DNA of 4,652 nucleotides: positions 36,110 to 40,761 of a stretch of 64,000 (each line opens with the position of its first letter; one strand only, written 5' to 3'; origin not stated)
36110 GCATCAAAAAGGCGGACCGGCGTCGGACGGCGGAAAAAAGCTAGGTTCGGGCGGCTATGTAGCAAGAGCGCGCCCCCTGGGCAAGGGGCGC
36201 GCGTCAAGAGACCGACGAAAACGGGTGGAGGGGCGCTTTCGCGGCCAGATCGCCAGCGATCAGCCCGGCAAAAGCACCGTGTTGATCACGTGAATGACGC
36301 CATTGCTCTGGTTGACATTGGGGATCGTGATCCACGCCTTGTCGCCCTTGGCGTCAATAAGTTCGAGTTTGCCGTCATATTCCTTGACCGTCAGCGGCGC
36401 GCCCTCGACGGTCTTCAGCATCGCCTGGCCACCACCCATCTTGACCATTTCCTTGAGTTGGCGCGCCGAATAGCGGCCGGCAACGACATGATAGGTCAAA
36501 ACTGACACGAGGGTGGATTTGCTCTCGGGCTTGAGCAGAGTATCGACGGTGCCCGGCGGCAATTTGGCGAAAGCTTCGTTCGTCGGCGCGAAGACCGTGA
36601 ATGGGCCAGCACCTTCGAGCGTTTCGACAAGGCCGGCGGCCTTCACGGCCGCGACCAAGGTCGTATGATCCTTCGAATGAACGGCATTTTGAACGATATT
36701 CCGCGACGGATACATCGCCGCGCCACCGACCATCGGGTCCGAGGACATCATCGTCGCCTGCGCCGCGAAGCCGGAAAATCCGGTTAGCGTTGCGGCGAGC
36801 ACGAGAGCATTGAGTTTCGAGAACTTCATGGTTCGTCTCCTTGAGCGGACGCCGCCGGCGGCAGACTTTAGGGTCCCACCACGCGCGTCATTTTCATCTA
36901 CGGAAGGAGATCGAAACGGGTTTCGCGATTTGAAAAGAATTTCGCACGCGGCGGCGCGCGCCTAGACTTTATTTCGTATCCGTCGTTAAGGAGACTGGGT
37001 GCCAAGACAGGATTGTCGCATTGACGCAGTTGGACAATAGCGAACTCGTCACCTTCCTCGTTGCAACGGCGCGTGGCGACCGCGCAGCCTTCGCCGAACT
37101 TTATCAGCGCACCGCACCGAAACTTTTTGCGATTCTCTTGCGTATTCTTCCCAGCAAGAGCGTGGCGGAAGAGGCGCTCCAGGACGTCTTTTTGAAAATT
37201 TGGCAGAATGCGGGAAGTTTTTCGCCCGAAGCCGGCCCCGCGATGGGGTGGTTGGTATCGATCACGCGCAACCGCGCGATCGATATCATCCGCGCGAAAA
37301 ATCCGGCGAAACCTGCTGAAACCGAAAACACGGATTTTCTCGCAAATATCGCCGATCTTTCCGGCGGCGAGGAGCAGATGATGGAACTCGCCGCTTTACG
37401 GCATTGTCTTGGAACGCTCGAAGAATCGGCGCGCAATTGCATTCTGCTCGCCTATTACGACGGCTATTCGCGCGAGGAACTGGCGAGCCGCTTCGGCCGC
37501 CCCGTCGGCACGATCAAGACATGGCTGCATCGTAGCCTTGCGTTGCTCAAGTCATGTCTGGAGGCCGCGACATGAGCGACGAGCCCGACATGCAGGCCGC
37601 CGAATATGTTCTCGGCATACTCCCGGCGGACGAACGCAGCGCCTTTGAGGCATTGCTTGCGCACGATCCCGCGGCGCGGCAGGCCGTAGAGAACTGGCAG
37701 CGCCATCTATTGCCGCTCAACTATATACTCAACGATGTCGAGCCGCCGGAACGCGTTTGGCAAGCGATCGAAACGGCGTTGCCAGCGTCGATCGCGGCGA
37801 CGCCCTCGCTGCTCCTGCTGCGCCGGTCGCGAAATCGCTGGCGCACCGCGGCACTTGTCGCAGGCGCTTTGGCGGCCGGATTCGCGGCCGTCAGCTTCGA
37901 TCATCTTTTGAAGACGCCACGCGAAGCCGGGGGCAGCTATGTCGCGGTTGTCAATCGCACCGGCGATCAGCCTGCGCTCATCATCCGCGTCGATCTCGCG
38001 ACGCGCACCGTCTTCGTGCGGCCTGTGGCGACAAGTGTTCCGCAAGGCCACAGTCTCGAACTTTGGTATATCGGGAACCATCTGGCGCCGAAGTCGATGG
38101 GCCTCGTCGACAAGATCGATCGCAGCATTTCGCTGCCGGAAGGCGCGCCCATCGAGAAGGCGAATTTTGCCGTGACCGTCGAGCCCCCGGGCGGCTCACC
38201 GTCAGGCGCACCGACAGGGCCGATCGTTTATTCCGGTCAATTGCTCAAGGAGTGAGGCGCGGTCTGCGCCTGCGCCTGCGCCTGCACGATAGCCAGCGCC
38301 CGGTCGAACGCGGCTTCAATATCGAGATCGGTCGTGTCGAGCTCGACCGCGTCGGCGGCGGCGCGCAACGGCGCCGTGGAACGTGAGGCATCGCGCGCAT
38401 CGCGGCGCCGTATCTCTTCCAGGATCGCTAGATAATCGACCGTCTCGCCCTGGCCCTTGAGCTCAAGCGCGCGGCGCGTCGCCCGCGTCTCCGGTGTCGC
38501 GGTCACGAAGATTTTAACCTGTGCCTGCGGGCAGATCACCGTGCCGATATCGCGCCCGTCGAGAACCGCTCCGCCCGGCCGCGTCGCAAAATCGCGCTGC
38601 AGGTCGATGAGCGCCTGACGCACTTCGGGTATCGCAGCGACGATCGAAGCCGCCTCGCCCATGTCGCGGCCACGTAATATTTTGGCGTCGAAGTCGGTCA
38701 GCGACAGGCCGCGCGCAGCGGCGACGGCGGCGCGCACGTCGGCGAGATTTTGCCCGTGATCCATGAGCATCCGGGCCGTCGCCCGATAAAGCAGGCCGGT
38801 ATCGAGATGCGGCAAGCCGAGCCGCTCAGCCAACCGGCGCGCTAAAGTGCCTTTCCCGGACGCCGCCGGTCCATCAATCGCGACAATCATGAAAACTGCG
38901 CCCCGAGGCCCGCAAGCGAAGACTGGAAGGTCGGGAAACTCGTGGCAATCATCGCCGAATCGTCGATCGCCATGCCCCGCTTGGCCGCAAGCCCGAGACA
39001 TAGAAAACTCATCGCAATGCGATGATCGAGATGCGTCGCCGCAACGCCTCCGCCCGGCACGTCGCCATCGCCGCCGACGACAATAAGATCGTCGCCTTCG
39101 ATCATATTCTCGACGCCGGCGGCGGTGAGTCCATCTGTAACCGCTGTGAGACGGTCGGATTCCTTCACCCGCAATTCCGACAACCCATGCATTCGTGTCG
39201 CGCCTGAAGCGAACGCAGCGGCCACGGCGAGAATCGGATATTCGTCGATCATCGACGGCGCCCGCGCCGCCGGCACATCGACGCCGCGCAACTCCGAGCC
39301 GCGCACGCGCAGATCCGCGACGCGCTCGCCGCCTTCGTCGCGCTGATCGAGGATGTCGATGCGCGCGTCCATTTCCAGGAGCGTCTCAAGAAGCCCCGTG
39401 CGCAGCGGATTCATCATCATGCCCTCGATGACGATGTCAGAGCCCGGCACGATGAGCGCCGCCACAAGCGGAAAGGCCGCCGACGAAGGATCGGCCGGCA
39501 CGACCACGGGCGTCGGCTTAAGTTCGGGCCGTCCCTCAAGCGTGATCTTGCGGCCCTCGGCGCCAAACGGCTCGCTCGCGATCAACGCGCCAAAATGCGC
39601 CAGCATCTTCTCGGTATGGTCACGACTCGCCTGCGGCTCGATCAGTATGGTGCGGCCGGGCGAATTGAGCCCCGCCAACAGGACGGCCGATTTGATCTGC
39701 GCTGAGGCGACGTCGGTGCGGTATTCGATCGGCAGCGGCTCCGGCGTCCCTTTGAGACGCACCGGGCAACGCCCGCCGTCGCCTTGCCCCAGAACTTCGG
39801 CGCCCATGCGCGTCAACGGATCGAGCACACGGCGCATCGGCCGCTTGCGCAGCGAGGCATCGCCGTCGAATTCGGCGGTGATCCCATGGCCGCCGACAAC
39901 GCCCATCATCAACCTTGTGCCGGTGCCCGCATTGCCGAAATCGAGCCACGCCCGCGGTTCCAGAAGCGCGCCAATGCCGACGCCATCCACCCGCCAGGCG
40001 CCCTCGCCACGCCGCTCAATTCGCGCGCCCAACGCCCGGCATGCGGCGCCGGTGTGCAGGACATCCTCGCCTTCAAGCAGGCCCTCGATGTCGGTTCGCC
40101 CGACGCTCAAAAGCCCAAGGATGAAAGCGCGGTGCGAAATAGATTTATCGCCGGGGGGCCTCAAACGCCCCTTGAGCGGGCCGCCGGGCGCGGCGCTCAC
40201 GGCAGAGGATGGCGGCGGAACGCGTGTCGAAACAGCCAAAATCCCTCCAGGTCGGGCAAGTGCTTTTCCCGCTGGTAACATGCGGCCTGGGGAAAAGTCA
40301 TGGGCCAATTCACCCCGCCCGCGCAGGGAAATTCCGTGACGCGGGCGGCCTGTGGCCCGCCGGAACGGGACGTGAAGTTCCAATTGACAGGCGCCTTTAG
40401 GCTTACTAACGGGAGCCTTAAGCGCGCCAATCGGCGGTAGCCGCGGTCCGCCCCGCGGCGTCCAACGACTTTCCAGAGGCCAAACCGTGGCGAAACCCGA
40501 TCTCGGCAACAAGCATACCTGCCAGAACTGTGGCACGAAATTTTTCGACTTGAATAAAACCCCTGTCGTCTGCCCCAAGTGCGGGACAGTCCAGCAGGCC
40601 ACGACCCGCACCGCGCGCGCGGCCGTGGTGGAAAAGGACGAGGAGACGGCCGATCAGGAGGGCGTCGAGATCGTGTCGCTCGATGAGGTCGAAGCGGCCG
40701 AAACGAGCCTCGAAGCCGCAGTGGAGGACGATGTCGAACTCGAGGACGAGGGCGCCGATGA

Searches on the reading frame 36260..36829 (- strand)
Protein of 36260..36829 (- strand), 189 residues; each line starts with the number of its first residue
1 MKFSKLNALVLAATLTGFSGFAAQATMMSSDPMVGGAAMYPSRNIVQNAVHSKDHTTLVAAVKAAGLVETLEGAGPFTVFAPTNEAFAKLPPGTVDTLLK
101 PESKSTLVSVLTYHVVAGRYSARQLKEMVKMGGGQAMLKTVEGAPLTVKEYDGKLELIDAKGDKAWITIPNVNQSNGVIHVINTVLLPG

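Call 18: search_protein_families(library=pfam, proteins=[window:36260-36829:-], max_evalue=0.001)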
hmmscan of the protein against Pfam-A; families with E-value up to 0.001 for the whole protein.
window:36260-36829:- (189 aa): 1 family
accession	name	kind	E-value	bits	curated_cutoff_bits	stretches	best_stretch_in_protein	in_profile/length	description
PF02469.27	Fasciclin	-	8.5e-36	123.3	22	1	54-188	2-123/123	Fasciclin domain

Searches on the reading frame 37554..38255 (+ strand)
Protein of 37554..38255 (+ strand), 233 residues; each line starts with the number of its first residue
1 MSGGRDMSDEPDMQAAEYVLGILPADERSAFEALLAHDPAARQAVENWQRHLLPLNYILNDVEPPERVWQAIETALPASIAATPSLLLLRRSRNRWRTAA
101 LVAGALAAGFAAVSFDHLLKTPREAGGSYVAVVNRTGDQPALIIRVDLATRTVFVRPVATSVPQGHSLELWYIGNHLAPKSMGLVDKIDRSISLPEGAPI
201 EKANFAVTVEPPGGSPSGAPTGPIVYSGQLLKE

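Call 18: search_protein_families(library=pfam, proteins=[window:37554-38255:+], max_evalue=0.001)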
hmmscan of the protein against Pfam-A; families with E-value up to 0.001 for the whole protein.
window:37554-38255:+ (233 aa): 1 family
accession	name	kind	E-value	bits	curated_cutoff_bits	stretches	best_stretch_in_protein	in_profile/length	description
PF10099.14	RskA_C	-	1.5e-17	64.5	29.4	1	102-224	7-135/135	Anti-sigma-K factor rskA, C-terminal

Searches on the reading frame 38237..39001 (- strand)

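Call 18: search_protein_families(library=pfam, proteins=[window:38237-39001:-], max_evalue=0.001)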
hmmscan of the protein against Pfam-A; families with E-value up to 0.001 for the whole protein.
window:38237-39001:- (254 aa): 5 families
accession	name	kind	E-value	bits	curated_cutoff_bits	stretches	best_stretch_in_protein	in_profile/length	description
PF02224.24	Cytidylate_kin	-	1.3e-55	188.8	26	1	40-240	1-210/211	Cytidylate kinase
PF13189.12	Cytidylate_kin2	-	5.3e-08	33.7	28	1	39-201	1-147/176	Cytidylate kinase-like family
PF13207.12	AAA_17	-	7.5e-07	30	27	1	44-78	2-36/136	AAA domain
PF13238.12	AAA_18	-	2.8e-05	25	29.4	1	40-178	1-109/128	AAA domain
PF00406.28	ADK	-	5.8e-05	23.7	26.8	1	44-88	3-47/151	Adenylate kinase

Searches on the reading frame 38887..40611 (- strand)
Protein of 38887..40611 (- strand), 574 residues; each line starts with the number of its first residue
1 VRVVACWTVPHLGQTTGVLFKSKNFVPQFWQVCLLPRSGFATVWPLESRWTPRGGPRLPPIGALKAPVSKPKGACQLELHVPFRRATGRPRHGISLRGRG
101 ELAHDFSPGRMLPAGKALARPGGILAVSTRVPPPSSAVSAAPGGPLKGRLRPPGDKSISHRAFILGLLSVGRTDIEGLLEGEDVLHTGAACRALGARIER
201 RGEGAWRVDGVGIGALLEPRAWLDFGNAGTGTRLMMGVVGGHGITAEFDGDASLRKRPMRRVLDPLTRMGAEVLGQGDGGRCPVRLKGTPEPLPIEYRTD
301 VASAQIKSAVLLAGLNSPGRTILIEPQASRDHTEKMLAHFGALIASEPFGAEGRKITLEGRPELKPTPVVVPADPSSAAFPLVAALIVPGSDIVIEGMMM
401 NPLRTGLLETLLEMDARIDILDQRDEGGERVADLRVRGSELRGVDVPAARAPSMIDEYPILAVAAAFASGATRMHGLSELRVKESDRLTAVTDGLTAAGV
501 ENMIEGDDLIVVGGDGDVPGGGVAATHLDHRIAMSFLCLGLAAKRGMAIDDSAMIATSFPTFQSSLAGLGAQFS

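Call 18: search_protein_families(library=pfam, proteins=[window:38887-40611:-], max_evalue=0.001)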
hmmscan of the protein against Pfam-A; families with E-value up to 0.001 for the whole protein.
window:38887-40611:- (574 aa): 1 family
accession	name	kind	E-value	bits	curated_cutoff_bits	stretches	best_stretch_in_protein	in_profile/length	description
PF00275.25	EPSP_synthase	-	5.6e-96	322.2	22.8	1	142-565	3-416/417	EPSP synthase (3-phosphoshikimate 1-carboxyvinyltransferase)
